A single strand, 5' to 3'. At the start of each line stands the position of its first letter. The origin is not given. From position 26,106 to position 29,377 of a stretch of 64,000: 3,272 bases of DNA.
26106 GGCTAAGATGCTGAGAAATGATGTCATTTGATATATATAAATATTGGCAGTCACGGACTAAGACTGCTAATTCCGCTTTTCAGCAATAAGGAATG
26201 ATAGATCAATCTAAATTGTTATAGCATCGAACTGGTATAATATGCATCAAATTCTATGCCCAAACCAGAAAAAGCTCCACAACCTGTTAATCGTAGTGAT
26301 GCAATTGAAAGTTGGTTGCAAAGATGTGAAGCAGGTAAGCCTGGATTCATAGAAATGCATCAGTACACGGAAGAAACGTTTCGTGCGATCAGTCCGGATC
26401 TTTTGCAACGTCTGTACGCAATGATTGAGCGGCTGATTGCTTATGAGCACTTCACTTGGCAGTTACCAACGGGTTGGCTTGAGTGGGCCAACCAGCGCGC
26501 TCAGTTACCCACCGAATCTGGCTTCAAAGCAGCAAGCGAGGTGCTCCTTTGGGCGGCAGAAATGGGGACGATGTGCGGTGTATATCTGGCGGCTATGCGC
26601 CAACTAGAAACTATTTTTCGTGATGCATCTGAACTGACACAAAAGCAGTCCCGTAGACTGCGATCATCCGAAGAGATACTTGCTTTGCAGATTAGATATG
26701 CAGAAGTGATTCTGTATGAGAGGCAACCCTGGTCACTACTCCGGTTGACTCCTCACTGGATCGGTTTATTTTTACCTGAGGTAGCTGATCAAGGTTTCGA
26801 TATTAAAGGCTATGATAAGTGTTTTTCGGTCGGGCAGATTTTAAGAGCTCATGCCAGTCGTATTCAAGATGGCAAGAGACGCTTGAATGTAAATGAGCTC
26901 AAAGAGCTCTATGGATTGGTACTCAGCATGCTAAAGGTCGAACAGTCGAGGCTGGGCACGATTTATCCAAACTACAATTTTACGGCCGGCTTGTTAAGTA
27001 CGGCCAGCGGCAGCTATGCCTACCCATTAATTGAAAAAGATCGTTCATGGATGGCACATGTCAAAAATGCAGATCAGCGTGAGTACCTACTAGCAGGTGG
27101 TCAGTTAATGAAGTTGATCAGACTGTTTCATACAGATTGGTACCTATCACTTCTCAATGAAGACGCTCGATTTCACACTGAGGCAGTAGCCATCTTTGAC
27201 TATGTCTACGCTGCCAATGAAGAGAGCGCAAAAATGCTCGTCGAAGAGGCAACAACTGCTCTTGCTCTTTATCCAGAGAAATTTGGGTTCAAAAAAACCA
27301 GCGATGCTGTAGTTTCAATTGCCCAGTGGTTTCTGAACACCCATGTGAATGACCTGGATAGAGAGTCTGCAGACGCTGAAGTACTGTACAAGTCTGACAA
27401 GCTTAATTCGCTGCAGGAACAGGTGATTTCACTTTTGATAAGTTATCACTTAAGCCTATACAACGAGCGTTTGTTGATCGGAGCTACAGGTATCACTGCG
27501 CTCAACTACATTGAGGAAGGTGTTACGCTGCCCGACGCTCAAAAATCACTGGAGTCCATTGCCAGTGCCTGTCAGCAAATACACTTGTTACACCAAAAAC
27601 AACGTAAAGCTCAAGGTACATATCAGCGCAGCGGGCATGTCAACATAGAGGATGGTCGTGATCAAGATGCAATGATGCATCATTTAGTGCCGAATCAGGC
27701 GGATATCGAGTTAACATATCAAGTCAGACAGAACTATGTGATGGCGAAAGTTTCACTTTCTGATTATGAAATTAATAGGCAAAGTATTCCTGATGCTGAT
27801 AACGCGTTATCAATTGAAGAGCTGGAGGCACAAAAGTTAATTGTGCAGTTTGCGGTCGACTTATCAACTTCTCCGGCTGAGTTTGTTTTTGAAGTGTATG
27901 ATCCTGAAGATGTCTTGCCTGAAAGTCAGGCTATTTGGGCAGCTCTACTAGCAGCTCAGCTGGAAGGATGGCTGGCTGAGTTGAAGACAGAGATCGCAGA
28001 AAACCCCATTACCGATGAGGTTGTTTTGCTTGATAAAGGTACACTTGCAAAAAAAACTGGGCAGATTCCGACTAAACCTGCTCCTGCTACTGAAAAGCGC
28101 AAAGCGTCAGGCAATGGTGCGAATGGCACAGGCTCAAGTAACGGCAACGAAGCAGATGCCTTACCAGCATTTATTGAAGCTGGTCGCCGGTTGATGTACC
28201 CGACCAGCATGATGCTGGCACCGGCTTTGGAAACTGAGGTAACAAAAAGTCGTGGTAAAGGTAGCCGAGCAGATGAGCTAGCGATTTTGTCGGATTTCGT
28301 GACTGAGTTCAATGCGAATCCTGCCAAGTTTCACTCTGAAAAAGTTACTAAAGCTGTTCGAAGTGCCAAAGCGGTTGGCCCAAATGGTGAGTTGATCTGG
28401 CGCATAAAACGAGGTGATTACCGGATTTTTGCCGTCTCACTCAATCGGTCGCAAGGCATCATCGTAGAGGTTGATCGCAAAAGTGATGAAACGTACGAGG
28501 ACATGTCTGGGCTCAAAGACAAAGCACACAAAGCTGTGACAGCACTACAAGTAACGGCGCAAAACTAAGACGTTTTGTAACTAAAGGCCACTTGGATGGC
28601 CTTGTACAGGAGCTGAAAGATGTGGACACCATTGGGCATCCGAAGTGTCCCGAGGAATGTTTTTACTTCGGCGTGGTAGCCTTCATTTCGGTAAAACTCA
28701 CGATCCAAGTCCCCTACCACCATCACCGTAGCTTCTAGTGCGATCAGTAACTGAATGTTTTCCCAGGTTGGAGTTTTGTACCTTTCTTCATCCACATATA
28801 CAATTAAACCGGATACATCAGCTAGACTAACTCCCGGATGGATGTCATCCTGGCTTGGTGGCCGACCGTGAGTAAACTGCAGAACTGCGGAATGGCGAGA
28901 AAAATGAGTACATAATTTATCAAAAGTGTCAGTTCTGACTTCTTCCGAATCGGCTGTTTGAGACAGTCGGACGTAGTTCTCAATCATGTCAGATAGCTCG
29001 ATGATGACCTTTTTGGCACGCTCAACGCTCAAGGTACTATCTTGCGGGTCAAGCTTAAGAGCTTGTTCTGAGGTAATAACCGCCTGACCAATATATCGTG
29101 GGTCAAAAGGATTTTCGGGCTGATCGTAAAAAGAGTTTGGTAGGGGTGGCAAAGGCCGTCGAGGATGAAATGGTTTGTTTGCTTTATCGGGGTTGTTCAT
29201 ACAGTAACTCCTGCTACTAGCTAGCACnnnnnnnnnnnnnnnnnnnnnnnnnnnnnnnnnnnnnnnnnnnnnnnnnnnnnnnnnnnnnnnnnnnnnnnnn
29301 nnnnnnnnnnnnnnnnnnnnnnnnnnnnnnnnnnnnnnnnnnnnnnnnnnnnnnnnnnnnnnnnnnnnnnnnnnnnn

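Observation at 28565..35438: Tightly packed seven-gene minus-strand operon: CofD/YvcK-like, GT2, APH-like kinase, EEP, ChbG deacetylase and two unknowns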

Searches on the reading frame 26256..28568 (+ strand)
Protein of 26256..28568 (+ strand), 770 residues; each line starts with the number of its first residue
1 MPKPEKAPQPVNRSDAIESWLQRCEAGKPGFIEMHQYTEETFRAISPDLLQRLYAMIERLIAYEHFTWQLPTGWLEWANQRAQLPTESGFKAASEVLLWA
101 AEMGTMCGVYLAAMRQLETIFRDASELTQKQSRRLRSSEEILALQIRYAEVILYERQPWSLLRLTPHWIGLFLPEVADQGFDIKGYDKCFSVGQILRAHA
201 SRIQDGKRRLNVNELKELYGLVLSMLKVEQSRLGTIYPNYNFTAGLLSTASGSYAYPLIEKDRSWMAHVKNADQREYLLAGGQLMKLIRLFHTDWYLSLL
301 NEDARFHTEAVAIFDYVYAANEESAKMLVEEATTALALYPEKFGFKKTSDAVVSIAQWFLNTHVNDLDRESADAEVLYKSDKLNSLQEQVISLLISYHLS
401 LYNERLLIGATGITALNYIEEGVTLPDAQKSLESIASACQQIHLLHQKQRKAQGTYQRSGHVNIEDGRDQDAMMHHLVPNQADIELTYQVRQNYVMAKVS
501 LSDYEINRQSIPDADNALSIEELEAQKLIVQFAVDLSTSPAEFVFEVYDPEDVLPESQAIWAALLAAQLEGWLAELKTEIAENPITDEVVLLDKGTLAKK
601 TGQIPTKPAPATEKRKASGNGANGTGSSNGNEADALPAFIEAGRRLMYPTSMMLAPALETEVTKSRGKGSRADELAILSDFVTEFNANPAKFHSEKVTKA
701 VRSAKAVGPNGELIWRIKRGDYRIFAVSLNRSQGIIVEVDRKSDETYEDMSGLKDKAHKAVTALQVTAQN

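Call 3: search_protein_families(library=pfam, proteins=[window:26256-28568:+], max_evalue=0.01)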
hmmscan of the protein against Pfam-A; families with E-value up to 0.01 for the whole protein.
window:26256-28568:+ (770 aa): 0 families

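Call 4: search_protein_families(library=ncbifam, proteins=[window:26256-28568:+], max_evalue=0.01)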
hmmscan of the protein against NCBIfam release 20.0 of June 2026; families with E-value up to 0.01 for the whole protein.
window:26256-28568:+ (770 aa): 0 families

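Call 65: search_protein_families(library=padloc, proteins=[window:26256-28568:+], max_evalue=0.01)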
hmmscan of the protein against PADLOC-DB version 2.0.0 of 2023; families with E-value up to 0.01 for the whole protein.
window:26256-28568:+ (770 aa): 0 families

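Call 71: search_protein_families(library=phrogs, proteins=[window:26256-28568:+], max_evalue=0.01)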
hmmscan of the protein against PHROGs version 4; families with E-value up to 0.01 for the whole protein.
window:26256-28568:+ (770 aa): 0 families

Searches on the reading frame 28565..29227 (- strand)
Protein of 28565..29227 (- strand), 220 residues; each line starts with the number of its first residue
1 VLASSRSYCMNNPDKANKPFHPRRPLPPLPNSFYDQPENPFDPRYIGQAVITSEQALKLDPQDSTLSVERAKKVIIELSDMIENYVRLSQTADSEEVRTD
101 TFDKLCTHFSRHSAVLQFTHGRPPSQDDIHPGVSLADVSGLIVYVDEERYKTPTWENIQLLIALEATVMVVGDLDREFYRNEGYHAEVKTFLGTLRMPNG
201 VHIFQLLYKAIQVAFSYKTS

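Call 3: search_protein_families(library=pfam, proteins=[window:28565-29227:-], max_evalue=0.01)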
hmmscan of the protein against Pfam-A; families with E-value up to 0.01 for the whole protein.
window:28565-29227:- (220 aa): 0 families

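Call 4: search_protein_families(library=ncbifam, proteins=[window:28565-29227:-], max_evalue=0.01)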
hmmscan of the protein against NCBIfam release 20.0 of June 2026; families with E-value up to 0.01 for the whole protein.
window:28565-29227:- (220 aa): 0 families

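Call 65: search_protein_families(library=padloc, proteins=[window:28565-29200:-], max_evalue=0.01)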
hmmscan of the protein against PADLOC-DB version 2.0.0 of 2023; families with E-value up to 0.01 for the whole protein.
window:28565-29200:- (211 aa): 0 families

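Call 71: search_protein_families(library=phrogs, proteins=[window:28565-29200:-], max_evalue=0.01)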
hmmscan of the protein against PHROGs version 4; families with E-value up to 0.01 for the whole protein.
window:28565-29200:- (211 aa): 0 families

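Call 98: search_dna_similar(query=window:28565-29200:-, collection=plasmids, mode=protein, max_evalue=0.01, max_rows=5)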
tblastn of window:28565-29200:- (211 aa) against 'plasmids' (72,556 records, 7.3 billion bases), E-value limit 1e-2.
No match.
